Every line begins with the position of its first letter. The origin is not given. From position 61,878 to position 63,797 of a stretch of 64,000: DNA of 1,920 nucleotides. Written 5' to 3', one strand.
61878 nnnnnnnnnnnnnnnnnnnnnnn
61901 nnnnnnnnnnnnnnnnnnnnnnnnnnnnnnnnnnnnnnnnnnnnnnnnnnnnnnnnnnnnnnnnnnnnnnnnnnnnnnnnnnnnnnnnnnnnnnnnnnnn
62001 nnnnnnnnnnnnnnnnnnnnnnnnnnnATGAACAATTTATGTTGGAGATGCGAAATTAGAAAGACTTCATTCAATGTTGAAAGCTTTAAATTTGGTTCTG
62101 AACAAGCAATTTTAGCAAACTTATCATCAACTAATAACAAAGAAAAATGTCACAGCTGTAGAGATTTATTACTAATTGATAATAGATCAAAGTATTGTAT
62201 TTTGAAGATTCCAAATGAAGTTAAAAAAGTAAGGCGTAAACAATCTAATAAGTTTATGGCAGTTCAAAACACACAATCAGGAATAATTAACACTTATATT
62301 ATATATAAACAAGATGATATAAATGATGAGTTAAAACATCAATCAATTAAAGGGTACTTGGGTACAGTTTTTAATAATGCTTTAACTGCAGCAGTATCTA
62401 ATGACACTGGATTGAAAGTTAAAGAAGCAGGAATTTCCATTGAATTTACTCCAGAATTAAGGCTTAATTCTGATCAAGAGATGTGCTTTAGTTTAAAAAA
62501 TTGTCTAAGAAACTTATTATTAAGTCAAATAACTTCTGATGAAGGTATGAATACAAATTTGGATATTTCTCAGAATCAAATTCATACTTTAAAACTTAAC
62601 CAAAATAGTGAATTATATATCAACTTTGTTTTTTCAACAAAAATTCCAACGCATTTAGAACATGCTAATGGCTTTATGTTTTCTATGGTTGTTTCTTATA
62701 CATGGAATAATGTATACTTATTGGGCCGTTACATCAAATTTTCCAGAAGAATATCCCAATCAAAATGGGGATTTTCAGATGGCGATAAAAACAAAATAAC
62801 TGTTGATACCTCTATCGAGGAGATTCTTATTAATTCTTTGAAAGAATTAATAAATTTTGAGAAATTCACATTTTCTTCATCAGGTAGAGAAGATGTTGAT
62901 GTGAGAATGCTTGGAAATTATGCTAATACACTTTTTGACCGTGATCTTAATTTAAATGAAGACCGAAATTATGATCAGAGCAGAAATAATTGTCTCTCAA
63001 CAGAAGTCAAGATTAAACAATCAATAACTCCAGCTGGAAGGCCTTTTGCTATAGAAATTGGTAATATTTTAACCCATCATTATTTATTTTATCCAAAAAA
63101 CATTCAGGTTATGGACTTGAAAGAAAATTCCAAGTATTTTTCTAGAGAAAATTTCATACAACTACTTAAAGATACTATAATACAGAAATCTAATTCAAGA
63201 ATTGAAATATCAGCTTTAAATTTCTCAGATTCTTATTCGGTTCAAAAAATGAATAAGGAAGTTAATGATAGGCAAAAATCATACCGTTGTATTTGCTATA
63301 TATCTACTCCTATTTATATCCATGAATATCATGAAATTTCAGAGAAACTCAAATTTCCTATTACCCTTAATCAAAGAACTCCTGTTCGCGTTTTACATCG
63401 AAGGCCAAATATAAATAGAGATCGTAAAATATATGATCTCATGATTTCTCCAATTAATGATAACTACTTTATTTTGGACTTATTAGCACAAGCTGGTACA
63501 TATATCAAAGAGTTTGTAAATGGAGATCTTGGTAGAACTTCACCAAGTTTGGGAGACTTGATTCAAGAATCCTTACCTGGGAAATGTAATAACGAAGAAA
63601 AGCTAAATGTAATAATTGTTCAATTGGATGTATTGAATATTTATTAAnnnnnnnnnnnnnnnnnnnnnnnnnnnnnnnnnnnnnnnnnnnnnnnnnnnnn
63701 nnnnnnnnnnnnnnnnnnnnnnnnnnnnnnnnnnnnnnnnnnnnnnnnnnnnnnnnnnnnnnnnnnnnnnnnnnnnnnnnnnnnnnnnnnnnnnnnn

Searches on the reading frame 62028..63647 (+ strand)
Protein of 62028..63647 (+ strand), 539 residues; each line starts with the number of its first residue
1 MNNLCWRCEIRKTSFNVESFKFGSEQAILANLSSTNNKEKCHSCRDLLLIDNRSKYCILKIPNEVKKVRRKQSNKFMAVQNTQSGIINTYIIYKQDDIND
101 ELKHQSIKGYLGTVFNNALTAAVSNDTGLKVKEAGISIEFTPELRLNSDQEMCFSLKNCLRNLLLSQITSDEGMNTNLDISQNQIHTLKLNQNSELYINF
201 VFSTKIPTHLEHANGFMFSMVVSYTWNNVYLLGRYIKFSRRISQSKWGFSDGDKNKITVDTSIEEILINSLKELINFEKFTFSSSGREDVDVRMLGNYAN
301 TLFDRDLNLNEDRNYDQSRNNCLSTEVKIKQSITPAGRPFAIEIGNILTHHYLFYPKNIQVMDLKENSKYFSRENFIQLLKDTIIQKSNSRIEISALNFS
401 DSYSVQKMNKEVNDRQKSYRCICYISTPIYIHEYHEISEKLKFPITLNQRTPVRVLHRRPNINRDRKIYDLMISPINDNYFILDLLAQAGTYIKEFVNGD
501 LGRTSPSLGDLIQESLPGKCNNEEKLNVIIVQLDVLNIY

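Call 63: find_encoding_contigs(protein=window:62028-63647:+, flank=10000, max_places=1)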
Protein window:62028-63647:+ (539 aa): 24 contigs read that carry it; 1 place shown.
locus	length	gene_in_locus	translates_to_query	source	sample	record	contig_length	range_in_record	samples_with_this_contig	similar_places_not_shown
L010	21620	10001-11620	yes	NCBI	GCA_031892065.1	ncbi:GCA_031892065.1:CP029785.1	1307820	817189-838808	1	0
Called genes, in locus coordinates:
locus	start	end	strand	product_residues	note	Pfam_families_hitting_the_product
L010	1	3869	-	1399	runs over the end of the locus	-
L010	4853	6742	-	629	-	-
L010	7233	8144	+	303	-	PF01138:RNase_PH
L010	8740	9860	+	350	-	PF00814:TsaD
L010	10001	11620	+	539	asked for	PF21238:Pus10_C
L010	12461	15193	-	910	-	PF06602:Myotub-related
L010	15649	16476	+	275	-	PF04511:DER1, PF01694:Rhomboid (weak)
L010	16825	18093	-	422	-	PF18055:RPN6_N, PF01399:PCI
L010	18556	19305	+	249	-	-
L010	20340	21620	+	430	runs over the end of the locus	PF24817:WD40_WDHD1_1st, PF24814:WD40_Prp19, PF25172:Beta-prop_WDR3_2nd, PF23381:Beta-prop_IFT122_1st, PF24807:WD40_CDC20-Fz, PF25175:Beta-prop_WDR5, PF00400:WD40, PF25174:Beta-prop_THOC3, +39 more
